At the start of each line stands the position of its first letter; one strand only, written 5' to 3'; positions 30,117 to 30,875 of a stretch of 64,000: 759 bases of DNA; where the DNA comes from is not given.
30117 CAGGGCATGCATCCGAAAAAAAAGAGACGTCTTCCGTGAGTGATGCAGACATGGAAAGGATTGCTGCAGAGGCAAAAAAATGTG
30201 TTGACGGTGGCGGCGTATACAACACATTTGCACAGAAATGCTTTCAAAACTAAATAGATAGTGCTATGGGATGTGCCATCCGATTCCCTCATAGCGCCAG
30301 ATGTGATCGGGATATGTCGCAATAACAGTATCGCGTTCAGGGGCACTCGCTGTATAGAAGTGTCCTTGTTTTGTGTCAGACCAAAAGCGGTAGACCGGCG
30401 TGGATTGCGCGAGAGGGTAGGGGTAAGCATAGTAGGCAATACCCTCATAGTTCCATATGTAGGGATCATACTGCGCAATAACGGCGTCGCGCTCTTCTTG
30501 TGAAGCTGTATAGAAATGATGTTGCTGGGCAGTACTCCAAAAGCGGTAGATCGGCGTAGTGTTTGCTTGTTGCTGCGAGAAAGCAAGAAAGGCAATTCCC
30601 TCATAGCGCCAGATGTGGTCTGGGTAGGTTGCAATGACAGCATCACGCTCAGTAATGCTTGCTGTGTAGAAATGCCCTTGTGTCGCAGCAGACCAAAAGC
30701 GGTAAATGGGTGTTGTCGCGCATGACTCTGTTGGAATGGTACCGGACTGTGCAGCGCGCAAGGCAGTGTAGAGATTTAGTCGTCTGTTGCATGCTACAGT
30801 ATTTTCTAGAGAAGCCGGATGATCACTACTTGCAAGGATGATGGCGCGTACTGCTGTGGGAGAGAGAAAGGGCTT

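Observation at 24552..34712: Cluster of secreted paralogues sharing a ~45-aa RF[YW]S…HFYT…YEG[VI]A[WF]YA repeat module on interchangeable heads (beta-propeller, beta-helix, S8 protease, SpoIID/LytB)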

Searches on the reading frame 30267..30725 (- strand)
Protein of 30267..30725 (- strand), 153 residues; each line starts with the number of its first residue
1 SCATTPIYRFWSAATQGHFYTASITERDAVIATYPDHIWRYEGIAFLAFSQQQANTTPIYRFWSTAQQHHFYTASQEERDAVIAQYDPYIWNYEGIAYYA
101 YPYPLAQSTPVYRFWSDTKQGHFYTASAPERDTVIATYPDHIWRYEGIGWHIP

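Call 58: find_related_loci(query=window:30267-30725:-, collection=genome_contigs, flank=6000)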
Query window:30267-30725:- (153 aa) in genome_contigs; peptide patterns used: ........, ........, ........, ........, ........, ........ (x = any residue, [..] = any of these).
29 stretches matched a pattern; 7 encode a relative of the query (tblastn E <= 1e-3); 7 distinct loci.
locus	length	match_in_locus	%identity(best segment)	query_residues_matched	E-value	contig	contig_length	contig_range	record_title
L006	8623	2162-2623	84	1-153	6e-89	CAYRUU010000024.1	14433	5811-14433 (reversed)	MAG TPA_asm: uncultured Micavibrio sp. isolate SRP294416_co3_303 genome assembly, contig: NODE_7523_length_14433_cov_6.1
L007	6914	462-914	57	3-153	1e-64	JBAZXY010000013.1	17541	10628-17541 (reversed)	MAG: Parcubacteria group bacterium isolate SO_2017_GW1_67 NODE_12193_length_17541_cov_2.034053_OW334_2017, whole genome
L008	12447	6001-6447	59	4-153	8e-62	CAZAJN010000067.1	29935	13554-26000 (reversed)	MAG TPA_asm: uncultured Bdellovibrionales bacterium isolate binchicken_co169_45 genome assembly, contig: k99_643755, who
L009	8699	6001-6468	57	4-153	8e-60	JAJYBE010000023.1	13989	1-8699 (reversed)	MAG: bacterium isolate BP8.bin61 NODE_6451_length_13989_cov_1.546819, whole genome shotgun sequence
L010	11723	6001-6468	57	4-153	5e-59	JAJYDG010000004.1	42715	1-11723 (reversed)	MAG: bacterium isolate BP9.bin89 NODE_1365_length_42715_cov_1.726073, whole genome shotgun sequence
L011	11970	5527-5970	57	1-152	4e-56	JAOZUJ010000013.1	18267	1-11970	MAG: Candidatus Moraniibacteriota bacterium isolate GMC8.concoct.3 GMC8_2109_length_18267_cov_7.806886, whole genome sho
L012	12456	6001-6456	47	2-153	2e-46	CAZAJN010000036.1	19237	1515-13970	MAG TPA_asm: uncultured Bdellovibrionales bacterium isolate binchicken_co169_45 genome assembly, contig: k99_268106, who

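Call 60: search_protein_families(library=pfam, proteins=[L006:5329-8067:-, L007:3-920:+, L007:996-1898:+, L007:1920-3461:+, L008:5539-6453:+, L012:138-1508:-, L012:5899-7422:+, L011:2-1615:-, L011:1703-3367:+], max_evalue=0.0001)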
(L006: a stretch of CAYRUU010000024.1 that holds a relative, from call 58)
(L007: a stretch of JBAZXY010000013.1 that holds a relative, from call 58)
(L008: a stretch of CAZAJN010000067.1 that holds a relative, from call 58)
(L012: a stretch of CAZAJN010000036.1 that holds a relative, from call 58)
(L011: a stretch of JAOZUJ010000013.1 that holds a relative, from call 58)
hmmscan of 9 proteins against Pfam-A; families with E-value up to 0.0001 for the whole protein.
L006:5329-8067:- (913 aa): 4 families
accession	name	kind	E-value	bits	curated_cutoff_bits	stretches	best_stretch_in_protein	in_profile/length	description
PF18885.6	DUF5648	-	9.2e-36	123.5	25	1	764-911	1-133/134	Domain of unknown function (DUF5648)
PF02638.21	GHL10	-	2.8e-20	73.1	27.9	1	354-579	25-255/311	Glycosyl hydrolase-like 10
PF16403.11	Bact_surface_Ig-like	-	1.1e-16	61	27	1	681-750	4-71/71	Bacterial surface protein, Ig-like domain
PF13385.13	Laminin_G_3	-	1.4e-15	58.2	27.6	1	127-293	8-150/151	Concanavalin A-like lectin/glucanases superfamily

L007:3-920:+ (306 aa): 2 families
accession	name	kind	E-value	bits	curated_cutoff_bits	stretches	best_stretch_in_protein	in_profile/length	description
PF18885.6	DUF5648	-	4.2e-35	121.3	25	1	157-303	1-133/134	Domain of unknown function (DUF5648)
PF00082.27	Peptidase_S8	-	2.2e-20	73.6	21.8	1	8-119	146-273/288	Subtilase family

L007:996-1898:+ (301 aa): 2 families
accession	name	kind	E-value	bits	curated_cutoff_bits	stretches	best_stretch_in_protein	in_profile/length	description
PF18885.6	DUF5648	-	4.8e-37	127.6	25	1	159-298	2-133/134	Domain of unknown function (DUF5648)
PF10342.15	Kre9_KNH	-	8.1e-10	39.8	24.6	1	42-131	1-80/94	Kre9/KNH-like N-terminal Ig-like domain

L007:1920-3461:+ (514 aa): 1 family
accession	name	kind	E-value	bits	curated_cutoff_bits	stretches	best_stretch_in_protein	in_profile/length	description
PF18885.6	DUF5648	-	5.7e-40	137.1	25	2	105-203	29-121/134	Domain of unknown function (DUF5648)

L008:5539-6453:+ (305 aa): 2 families
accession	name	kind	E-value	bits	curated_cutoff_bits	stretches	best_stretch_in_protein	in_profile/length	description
PF18885.6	DUF5648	-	1.5e-34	119.6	25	1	156-302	1-133/134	Domain of unknown function (DUF5648)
PF00041.27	fn3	-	4.2e-08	33.7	25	1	43-124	13-74/84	Fibronectin type III domain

L012:138-1508:- (457 aa): 1 family
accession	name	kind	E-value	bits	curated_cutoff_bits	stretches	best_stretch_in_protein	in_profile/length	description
PF18885.6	DUF5648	-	2.4e-37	128.6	25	1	316-451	1-133/134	Domain of unknown function (DUF5648)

L012:5899-7422:+ (508 aa): 2 families
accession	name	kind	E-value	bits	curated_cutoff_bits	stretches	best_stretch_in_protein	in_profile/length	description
PF18885.6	DUF5648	-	1.6e-31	109.7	25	1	40-185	2-133/134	Domain of unknown function (DUF5648)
PF08486.15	SpoIID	-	1.2e-09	39.1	23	1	314-406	3-97/97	Stage II sporulation protein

L011:2-1615:- (538 aa): 2 families
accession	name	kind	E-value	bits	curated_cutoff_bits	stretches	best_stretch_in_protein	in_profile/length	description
PF03382.20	DUF285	-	4e-86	285.2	25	3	231-345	2-111/120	Mycoplasma protein of unknown function, DUF285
PF18885.6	DUF5648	-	1.4e-05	25.7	25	1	498-530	90-122/134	Domain of unknown function (DUF5648)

L011:1703-3367:+ (555 aa): 1 family
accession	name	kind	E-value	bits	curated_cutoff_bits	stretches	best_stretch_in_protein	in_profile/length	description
PF18885.6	DUF5648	-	2.6e-44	151.2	25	2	107-205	29-121/134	Domain of unknown function (DUF5648)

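Call 62: search_protein_families(library=pfam, proteins=[L011:8298-10073:-, L011:10086-10976:-, L011:10963-11970:-, L010:553-2433:-, L010:2469-4496:-, L010:6486-8234:-, L010:8203-9114:-, L010:9102-10133:-, L010:10112-11035:-, L011:3491-4018:+], max_evalue=0.0001)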
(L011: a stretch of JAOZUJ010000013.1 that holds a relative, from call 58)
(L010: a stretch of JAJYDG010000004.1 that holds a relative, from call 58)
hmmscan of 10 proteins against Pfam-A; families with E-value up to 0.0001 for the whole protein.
L011:8298-10073:- (592 aa): 0 families

L011:10086-10976:- (297 aa): 0 families

L011:10963-11970:- (336 aa): 4 families
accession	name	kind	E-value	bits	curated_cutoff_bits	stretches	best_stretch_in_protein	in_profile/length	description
PF00535.33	Glycos_transf_2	-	8.5e-35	120.6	23.3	1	35-152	1-120/168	Glycosyl transferase family 2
PF13641.12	Glyco_tranf_2_3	-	5.9e-16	59.6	27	1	34-231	3-217/230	Glycosyltransferase like family 2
PF10111.15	Glyco_tranf_2_2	-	1.1e-15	58.3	27.3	1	36-135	2-106/276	Glycosyltransferase like family 2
PF13632.12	Glyco_trans_2_3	-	1.2e-06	28.9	27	1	113-230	1-128/198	Glycosyl transferase family group 2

L010:553-2433:- (627 aa): 4 families
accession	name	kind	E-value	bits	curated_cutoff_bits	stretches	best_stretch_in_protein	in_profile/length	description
PF00535.33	Glycos_transf_2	-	2.1e-70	236.5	23.3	2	275-396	1-122/168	Glycosyl transferase family 2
PF10111.15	Glyco_tranf_2_2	-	7.1e-24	85.2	27.3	2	275-378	1-107/276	Glycosyltransferase like family 2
PF13641.12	Glyco_tranf_2_3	-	6.8e-19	69.2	27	2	274-434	3-138/230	Glycosyltransferase like family 2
PF13704.12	Glyco_tranf_2_4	-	1.2e-08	35.7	27.5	0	302-365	20-84/98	Glycosyl transferase family 2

L010:2469-4496:- (676 aa): 3 families
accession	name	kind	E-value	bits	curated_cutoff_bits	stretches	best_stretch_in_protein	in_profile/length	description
PF18922.5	DUF5672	-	1.7e-53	181.1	24.4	1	62-229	2-164/164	Protein of unknown function (DUF5672)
PF00534.26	Glycos_transf_1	-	4.5e-14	52.8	26.4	1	570-635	77-144/172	Glycosyl transferases group 1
PF13692.12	Glyco_trans_1_4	-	3.1e-11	44.1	27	1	565-634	61-127/142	Glycosyl transferases group 1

L010:6486-8234:- (583 aa): 0 families

L010:8203-9114:- (304 aa): 1 family
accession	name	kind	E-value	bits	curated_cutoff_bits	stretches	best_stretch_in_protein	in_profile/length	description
PF00535.33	Glycos_transf_2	-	3.6e-06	27.5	23.3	1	70-181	54-163/168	Glycosyl transferase family 2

L010:9102-10133:- (344 aa): 4 families
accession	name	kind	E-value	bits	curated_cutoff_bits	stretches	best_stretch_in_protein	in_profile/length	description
PF00535.33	Glycos_transf_2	-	3.7e-29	102.2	23.3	1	108-271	1-161/168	Glycosyl transferase family 2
PF10111.15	Glyco_tranf_2_2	-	1.9e-14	54.3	27.3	1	108-317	1-218/276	Glycosyltransferase like family 2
PF13641.12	Glyco_tranf_2_3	-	5.5e-09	36.8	27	1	105-318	1-214/230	Glycosyltransferase like family 2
PF02709.20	Glyco_transf_7C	-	2.8e-05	24.1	23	1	262-310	18-66/78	N-terminal domain of galactosyltransferase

L010:10112-11035:- (308 aa): 2 families
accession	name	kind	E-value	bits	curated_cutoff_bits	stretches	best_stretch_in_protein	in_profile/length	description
PF00535.33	Glycos_transf_2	-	2.4e-18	67.1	23.3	1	10-166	2-166/168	Glycosyl transferase family 2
PF13641.12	Glyco_tranf_2_3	-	6.8e-07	30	27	1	8-90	3-97/230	Glycosyltransferase like family 2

L011:3491-4018:+ (176 aa): 0 families
